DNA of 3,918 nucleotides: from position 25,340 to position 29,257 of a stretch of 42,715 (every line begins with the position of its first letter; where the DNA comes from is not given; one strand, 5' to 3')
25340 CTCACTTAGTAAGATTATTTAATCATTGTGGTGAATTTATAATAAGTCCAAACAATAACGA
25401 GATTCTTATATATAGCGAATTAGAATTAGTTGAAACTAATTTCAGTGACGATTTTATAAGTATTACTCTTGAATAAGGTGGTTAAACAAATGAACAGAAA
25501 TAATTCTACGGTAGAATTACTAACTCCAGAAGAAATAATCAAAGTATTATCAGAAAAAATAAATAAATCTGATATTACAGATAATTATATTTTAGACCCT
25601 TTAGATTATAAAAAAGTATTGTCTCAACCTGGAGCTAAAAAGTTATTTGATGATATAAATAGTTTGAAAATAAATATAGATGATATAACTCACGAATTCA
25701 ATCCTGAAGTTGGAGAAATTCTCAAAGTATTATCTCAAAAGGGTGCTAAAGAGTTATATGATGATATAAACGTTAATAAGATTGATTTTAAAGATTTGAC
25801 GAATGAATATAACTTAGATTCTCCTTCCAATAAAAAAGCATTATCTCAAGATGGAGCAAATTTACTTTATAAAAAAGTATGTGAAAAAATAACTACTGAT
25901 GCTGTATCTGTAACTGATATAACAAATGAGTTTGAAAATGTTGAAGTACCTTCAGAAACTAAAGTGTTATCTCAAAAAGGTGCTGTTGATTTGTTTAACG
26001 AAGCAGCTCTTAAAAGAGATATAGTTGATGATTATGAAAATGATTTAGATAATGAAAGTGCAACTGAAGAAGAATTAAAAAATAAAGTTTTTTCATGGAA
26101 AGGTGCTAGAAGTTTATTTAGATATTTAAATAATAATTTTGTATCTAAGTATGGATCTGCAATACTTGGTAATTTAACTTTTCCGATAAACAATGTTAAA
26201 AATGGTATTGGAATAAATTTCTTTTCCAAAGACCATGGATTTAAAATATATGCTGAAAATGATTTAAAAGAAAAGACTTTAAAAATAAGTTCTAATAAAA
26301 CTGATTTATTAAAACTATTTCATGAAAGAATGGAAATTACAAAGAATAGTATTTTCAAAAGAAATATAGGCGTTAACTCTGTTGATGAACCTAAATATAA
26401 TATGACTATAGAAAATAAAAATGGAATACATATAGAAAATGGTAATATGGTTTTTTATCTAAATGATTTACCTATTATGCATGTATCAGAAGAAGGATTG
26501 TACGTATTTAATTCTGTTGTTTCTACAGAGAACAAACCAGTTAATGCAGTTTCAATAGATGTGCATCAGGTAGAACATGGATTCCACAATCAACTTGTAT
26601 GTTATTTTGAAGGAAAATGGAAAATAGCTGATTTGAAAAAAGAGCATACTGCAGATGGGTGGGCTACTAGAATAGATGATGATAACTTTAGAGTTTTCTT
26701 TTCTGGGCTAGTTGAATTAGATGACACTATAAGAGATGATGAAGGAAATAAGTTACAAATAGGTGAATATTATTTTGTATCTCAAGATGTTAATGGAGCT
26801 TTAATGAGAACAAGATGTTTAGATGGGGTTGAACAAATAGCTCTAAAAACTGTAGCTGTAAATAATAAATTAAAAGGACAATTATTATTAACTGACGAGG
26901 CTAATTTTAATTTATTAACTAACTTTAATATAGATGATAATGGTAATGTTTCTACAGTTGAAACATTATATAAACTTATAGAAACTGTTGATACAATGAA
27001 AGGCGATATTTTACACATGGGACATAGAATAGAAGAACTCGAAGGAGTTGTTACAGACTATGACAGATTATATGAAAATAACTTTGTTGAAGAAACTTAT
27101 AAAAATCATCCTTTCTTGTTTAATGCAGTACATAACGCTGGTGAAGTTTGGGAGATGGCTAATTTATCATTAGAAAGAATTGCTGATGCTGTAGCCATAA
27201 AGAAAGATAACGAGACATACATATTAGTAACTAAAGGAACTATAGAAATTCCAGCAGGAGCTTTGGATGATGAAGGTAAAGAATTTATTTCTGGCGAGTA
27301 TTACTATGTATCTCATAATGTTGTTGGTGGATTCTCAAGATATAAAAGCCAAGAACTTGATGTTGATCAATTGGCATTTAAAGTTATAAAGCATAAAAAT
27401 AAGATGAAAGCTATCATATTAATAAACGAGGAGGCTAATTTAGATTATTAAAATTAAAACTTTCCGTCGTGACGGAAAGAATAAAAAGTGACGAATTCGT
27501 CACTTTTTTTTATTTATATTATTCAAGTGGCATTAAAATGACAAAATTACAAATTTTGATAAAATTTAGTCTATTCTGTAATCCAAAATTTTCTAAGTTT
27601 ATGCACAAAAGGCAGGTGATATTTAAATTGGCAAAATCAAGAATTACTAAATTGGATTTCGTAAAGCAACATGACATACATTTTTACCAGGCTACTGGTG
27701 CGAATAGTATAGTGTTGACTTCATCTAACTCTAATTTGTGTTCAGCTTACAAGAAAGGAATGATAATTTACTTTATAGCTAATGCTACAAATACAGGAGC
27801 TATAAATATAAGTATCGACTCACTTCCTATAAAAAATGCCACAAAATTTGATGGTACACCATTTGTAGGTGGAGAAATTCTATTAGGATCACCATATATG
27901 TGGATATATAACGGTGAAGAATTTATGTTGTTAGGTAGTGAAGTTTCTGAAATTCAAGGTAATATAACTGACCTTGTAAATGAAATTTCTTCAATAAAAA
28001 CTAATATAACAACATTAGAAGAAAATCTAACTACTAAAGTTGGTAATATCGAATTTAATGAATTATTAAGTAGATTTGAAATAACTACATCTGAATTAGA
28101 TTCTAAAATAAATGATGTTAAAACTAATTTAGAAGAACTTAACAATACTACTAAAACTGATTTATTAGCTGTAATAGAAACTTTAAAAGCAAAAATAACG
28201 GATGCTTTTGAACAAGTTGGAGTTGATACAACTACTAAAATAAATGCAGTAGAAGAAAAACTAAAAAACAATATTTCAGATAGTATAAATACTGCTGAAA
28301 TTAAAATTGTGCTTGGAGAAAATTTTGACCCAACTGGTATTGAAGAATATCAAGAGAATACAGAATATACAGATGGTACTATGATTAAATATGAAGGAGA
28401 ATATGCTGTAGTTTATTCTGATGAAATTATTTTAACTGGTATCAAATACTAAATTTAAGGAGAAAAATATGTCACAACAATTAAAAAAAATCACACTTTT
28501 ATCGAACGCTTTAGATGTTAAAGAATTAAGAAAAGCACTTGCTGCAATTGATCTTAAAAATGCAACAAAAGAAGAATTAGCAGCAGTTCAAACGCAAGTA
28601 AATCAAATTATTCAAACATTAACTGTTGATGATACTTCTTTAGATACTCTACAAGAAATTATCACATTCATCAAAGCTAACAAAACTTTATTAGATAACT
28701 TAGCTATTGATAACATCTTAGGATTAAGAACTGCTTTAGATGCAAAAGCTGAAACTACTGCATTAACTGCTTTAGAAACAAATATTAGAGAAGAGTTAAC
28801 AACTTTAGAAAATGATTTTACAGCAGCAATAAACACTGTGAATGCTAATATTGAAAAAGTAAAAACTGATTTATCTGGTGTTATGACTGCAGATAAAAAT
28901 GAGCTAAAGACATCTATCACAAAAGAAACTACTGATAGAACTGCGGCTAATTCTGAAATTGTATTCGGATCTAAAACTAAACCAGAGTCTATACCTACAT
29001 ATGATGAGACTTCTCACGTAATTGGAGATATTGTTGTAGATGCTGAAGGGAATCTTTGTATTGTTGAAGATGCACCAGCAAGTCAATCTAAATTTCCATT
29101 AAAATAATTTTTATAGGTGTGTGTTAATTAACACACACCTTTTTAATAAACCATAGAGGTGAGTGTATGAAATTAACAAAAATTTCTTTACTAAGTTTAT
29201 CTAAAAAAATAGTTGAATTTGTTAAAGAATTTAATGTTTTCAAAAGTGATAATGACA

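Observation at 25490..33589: At least five separately terminated fibre-like genes sharing modules: evidence for a multi-fibre, modular adsorption apparatus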

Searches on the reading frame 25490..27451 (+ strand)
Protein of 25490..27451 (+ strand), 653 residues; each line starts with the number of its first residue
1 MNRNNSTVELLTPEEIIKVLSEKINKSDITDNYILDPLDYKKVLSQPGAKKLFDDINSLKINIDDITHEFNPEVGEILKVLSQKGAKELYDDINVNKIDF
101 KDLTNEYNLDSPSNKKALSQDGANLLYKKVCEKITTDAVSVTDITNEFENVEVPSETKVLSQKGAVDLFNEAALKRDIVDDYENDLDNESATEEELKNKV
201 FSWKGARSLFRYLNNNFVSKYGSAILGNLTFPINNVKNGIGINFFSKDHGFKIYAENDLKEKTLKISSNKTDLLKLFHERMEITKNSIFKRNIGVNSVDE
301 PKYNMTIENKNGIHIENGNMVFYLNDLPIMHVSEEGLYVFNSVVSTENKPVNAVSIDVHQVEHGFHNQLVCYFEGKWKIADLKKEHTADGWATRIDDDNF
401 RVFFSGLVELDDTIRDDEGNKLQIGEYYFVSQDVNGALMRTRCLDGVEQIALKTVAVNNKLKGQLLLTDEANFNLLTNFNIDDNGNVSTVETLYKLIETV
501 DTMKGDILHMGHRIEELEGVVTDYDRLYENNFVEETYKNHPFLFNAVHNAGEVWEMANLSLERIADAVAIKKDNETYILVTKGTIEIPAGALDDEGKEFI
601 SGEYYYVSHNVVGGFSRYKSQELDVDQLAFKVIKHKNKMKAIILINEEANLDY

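Call 5: search_protein_families(library=pfam, proteins=[window:25490-27451:+], max_evalue=0.1)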
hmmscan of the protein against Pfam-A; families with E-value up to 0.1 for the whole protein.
window:25490-27451:+ (653 aa): 0 families

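Call 6: search_protein_families(library=phrogs, proteins=[window:25490-27451:+], max_evalue=0.01)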
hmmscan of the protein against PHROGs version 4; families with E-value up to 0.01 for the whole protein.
window:25490-27451:+ (653 aa): 0 families

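Call 14: search_dna_similar(query=window:25490-27451:+, collection=phages, mode=protein, max_evalue=0.001)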
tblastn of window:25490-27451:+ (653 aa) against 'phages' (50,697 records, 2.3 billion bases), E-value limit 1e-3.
No match.

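Call 16: find_homologous_proteins(query=window:25490-27451:+, max_evalue=0.001)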
Query window:25490-27451:+ (653 aa): 6 proteins with E <= 0.001 among 8000 candidates.
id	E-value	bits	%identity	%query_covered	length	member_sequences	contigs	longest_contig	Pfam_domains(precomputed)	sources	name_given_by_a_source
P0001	0.0e+0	1403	97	100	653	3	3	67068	-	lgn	-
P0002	0.0e+0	1267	86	100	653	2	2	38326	-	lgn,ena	-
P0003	6.9e-296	1001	69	100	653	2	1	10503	-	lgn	-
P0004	3.8e-227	774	57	100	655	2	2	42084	-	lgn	-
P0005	7.7e-185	634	49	100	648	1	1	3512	-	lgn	-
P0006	6.5e-142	492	41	100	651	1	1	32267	-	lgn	-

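Call 17: find_encoding_contigs(protein=P0001, flank=10000, max_places=3)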
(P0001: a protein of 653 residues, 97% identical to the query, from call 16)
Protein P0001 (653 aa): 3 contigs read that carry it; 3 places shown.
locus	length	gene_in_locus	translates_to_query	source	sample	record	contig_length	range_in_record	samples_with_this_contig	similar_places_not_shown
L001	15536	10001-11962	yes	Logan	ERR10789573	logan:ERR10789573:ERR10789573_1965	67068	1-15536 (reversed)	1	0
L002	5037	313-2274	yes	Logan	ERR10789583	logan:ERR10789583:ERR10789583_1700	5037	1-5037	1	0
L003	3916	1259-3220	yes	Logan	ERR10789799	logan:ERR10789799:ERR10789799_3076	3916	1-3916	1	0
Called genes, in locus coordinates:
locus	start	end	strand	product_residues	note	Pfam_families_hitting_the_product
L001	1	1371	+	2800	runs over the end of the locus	PF19077:Big_13 (faint)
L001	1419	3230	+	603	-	-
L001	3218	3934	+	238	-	-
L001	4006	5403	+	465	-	-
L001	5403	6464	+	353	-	-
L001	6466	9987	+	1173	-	-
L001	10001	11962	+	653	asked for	-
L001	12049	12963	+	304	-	-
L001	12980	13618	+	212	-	-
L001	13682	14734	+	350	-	-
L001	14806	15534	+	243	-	?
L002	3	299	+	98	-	?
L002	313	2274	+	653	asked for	-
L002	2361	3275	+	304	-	-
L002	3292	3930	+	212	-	-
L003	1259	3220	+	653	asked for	-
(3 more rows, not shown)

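Call 18: find_encoding_contigs(protein=P0004, flank=10000, max_places=3)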
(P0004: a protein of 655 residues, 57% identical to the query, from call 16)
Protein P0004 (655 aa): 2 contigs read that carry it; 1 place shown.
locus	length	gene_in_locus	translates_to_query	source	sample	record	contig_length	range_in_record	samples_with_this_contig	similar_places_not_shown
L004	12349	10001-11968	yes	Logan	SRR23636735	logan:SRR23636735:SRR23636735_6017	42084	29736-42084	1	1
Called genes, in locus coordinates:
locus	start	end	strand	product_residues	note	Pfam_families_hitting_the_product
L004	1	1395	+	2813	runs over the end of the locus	PF07495:Y_Y_Y (faint), PF19077:Big_13 (faint)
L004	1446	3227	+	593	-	-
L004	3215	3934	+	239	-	-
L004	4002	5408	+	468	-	-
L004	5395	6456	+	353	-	-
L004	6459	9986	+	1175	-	-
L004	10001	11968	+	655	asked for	-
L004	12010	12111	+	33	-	-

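Call 19: find_encoding_contigs(protein=P0002, flank=10000, max_places=3)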
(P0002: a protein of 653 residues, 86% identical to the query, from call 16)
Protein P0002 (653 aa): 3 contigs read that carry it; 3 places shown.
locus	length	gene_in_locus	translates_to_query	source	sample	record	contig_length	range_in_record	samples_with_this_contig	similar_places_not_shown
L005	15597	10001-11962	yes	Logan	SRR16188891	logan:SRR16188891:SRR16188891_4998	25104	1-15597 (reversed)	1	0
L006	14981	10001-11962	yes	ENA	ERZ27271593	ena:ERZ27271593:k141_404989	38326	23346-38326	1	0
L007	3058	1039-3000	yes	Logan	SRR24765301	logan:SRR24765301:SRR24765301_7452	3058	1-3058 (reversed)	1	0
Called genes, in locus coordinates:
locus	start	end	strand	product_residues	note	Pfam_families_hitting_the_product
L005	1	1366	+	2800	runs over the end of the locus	PF19077:Big_13 (faint)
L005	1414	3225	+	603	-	-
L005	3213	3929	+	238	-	-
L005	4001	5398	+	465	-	-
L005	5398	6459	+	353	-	-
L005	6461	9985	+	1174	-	-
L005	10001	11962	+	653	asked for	-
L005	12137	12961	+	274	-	-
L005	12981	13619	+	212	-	-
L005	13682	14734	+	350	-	-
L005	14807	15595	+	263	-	?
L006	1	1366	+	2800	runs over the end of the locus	PF19077:Big_13 (faint)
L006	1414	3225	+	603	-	-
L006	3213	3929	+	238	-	-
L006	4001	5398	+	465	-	-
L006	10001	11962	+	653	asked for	-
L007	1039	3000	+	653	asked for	-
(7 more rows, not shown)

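Call 20: find_encoding_contigs(protein=P0006, flank=10000, max_places=3)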
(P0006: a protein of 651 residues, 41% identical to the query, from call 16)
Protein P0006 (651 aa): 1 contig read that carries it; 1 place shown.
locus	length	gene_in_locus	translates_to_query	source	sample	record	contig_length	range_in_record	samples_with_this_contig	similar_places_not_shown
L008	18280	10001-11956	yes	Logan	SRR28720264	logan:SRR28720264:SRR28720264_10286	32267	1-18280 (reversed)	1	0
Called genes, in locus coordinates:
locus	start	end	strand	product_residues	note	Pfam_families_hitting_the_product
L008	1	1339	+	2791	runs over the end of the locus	PF19077:Big_13 (faint)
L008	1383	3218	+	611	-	-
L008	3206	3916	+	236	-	-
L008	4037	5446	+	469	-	-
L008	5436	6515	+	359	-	-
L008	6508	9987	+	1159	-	-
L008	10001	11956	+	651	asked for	-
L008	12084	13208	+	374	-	-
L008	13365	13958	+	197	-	-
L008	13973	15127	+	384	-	PF12789:PTR (faint)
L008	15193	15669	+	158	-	-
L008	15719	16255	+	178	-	-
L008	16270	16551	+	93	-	-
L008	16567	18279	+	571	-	?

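Call 21: find_encoding_contigs(protein=P0003, flank=10000, max_places=3)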
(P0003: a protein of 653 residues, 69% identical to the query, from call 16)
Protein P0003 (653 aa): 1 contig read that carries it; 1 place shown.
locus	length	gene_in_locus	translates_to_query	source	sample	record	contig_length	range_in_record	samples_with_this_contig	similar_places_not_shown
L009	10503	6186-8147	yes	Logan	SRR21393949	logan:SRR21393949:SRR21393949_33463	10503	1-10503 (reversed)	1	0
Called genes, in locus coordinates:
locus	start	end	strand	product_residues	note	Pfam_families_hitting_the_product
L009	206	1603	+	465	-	-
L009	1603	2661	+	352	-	-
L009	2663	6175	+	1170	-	-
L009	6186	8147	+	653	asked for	-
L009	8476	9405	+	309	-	-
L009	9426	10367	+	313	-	-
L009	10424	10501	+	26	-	?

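Call 55: find_related_loci(query=window:25490-27451:+, collection=genome_contigs, flank=10000)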
Query window:25490-27451:+ (653 aa) in genome_contigs; peptide patterns used: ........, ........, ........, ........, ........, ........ (x = any residue, [..] = any of these).
70 stretches matched a pattern, but none encodes a relative of the query by tblastn (E <= 1e-3).

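Call 56: find_related_loci(query=window:25490-27451:+, collection=viral_contigs, flank=10000)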
Query window:25490-27451:+ (653 aa) in viral_contigs; peptide patterns used: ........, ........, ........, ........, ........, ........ (x = any residue, [..] = any of these).
2 stretches matched a pattern, but none encodes a relative of the query by tblastn (E <= 1e-3).

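Call 58: find_related_loci(query=A3, collection=viral_contigs, flank=10000)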
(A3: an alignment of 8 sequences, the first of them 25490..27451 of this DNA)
Query A3 (653 aa) in viral_contigs; peptide patterns used: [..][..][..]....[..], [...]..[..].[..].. (x = any residue, [..] = any of these).
61 stretches matched a pattern; 1 encode a relative of the query (tblastn E <= 1e-3); 1 distinct loci.
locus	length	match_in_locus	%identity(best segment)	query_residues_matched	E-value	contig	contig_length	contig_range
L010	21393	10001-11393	33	355-441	4e-6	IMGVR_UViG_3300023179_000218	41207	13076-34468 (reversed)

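Call 59: find_related_loci(query=A3, collection=genome_contigs, flank=10000)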
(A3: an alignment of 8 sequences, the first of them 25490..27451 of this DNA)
Query A3 (653 aa) in genome_contigs; peptide patterns used: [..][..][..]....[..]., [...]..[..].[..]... (x = any residue, [..] = any of these).
28 stretches matched a pattern; 1 encode a relative of the query (tblastn E <= 1e-3); 1 distinct loci.
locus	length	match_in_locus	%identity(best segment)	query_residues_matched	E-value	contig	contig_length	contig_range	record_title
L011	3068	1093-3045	44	1-653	0e+0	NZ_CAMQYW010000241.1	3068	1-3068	MAG: uncultured Cetobacterium sp. isolate ERR2856151_bin.1_metaWRAP_v1.3_MAG ERZ4749919.963, whole genome shotgun sequen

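Call 86: list_cluster_members(proteins=[window:25490-27451:+, window:29167-30219:+, window:30291-32480:+, window:28469-29107:+, window:21940-25476:+])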
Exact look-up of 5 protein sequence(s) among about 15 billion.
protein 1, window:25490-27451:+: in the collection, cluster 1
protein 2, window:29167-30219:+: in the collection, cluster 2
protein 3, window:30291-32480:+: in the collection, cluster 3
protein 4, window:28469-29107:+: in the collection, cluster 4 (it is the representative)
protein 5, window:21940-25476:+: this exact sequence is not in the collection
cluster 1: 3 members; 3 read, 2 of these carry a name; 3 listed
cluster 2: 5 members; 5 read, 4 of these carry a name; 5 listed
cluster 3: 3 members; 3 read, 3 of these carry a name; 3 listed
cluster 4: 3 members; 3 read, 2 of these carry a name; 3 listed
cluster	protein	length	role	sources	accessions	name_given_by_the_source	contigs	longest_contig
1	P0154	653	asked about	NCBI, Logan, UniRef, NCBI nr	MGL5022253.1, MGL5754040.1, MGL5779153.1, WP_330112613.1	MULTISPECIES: hypothetical protein [Bacteria] | hypothetical protein n=1 Tax=Bacteria TaxID=2 RepID=UPI002E7BA572 | hypothetical protein [Cetobacterium somerae]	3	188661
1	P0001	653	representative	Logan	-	-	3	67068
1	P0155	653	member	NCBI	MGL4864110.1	MAG: hypothetical protein ACRC4T_13425 [Cetobacterium sp.]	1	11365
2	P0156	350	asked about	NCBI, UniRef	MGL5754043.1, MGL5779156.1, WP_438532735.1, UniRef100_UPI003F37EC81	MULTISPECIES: hypothetical protein [Bacteria] | hypothetical protein n=1 Tax=Bacteria TaxID=2 RepID=UPI003F37EC81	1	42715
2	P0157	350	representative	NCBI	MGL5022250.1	MAG: hypothetical protein ACRC5S_03030 [Cetobacterium sp.]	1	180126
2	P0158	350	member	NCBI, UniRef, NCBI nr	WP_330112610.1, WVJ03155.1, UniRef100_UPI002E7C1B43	hypothetical protein VSU16_14630 (plasmid) [Cetobacterium somerae] | hypothetical protein n=1 Tax=Cetobacterium somerae TaxID=188913 RepID=UPI002E7C1B43 | hypothetical protein [Cetobacterium somerae]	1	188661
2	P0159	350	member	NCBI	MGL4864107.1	MAG: hypothetical protein ACRC4T_13410 [Cetobacterium sp.]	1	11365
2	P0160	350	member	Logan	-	-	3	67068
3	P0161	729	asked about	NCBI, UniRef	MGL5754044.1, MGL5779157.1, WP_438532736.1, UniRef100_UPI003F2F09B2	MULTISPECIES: tail fiber domain-containing protein [Bacteria] | tail fiber domain-containing protein n=1 Tax=Bacteria TaxID=2 RepID=UPI003F2F09B2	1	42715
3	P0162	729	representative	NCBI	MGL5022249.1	MAG: tail fiber domain-containing protein [Cetobacterium sp.]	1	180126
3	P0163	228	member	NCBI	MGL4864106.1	MAG: hypothetical protein ACRC4T_13405, partial [Cetobacterium sp.]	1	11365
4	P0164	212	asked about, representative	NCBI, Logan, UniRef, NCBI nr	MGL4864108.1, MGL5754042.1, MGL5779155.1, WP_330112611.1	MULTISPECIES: hypothetical protein [Bacteria] | hypothetical protein n=1 Tax=Bacteria TaxID=2 RepID=UPI002E7AB65B | hypothetical protein [Cetobacterium somerae]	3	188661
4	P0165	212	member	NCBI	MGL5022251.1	MAG: hypothetical protein ACRC5S_03035 [Cetobacterium sp.]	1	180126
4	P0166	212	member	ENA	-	-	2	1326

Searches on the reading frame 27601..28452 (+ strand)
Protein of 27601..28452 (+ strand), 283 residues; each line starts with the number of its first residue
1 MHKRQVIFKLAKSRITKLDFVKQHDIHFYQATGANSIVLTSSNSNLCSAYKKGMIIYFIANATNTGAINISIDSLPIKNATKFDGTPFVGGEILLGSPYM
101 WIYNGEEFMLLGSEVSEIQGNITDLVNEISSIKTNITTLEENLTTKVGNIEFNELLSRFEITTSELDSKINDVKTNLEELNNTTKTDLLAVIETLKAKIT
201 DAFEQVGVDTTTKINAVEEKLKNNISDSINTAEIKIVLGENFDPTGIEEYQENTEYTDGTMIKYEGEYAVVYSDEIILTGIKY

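Call 5: search_protein_families(library=pfam, proteins=[window:27601-28452:+], max_evalue=0.1)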
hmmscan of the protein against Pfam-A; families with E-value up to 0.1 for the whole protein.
window:27601-28452:+ (283 aa): 14 families
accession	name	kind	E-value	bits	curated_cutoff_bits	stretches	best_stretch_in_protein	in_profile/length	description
PF01442.23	Apolipoprotein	-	0.0001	22.5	90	1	111-227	64-169/190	Apolipoprotein A1/A4/E domain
PF01576.24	Myosin_tail_1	-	0.0003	19.2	38.1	1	114-216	897-993/1081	Myosin tail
PF04811.21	Sec23_trunk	-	0.0028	17.7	27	1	129-207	26-103/241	Sec23/Sec24 trunk domain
PF20379.3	DUF6674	-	0.0049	17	28.5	1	105-234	21-137/251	Family of unknown function (DUF6674)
PF05478.16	Prominin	-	0.0061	15.2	34.3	1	115-265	262-413/799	Prominin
PF06156.18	YabA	-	0.027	15.5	30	1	113-181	8-77/103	Initiation control protein YabA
PF16888.10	YwqH-like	-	0.032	14.9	33.7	0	161-202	10-50/123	YwqH-like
PF05791.16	Bacillus_HBL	-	0.044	14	29.1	0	121-205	99-173/177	Bacillus haemolytic enterotoxin (HBL)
PF24715.1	YxiF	-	0.046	14.2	25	1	14-74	33-94/140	YxiF protein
PF07889.17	DUF1664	-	0.065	13.7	34.6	0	161-228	34-102/124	Protein of unknown function (DUF1664)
PF24319.2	DUF7491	-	0.071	13.8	30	0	115-198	2-85/90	Coiled-coil region of unknown function (DUF7491)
PF02996.22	Prefoldin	-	0.079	13.3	23.2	0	113-146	84-117/120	Prefoldin subunit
PF03210.18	Paramyx_P_V_C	-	0.089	13.2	25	1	120-145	14-39/154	Paramyxovirus P/V phosphoprotein C-terminal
PF06818.20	Fez1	-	0.095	13.6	34.4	0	113-226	31-146/199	Fez1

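Call 6: search_protein_families(library=phrogs, proteins=[window:27601-28452:+], max_evalue=0.01)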
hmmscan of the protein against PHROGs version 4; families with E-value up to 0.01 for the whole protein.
window:27601-28452:+ (283 aa): 2 families
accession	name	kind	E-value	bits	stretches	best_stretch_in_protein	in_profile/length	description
phrog_9415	-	unknown function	0.005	17.7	0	120-215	57-147/168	-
phrog_8488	-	unknown function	0.0067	17.4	0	162-222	7-64/119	-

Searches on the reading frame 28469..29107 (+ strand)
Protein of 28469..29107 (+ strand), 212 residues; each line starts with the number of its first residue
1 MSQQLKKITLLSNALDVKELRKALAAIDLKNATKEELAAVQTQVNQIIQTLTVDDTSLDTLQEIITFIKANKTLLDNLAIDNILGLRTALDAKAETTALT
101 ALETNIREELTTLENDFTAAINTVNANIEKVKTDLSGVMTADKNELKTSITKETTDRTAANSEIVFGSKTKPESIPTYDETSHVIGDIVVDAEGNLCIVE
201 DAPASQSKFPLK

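Call 5: search_protein_families(library=pfam, proteins=[window:28469-29107:+], max_evalue=0.1)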
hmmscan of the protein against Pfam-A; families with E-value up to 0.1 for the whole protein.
window:28469-29107:+ (212 aa): 3 families
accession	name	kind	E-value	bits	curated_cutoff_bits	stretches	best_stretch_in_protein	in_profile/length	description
PF03954.19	Lectin_N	-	0.042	14.2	28.3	1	103-170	59-125/140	Hepatic lectin, N-terminal domain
PF23153.1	Aip3p_Bud6_N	-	0.049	14.3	27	0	100-158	25-82/109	Aip3p/Bud6 N-terminal domain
PF10896.13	DUF2714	-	0.059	13.9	23.9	1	22-73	81-132/143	Protein of unknown function (DUF2714)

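Call 6: search_protein_families(library=phrogs, proteins=[window:28469-29107:+], max_evalue=0.01)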
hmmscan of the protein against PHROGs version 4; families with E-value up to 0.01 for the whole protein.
window:28469-29107:+ (212 aa): 3 families
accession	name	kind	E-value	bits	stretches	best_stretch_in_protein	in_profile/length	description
phrog_19602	-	tail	1.9e-07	31.3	1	41-92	209-260/504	tail fiber protein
phrog_24819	-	unknown function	0.00018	20.7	1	41-106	264-329/823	-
phrog_841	-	moron, auxiliary metabolic gene and host takeover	0.0073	16.8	1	36-158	23-138/309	GtrB-like O-antigen conversion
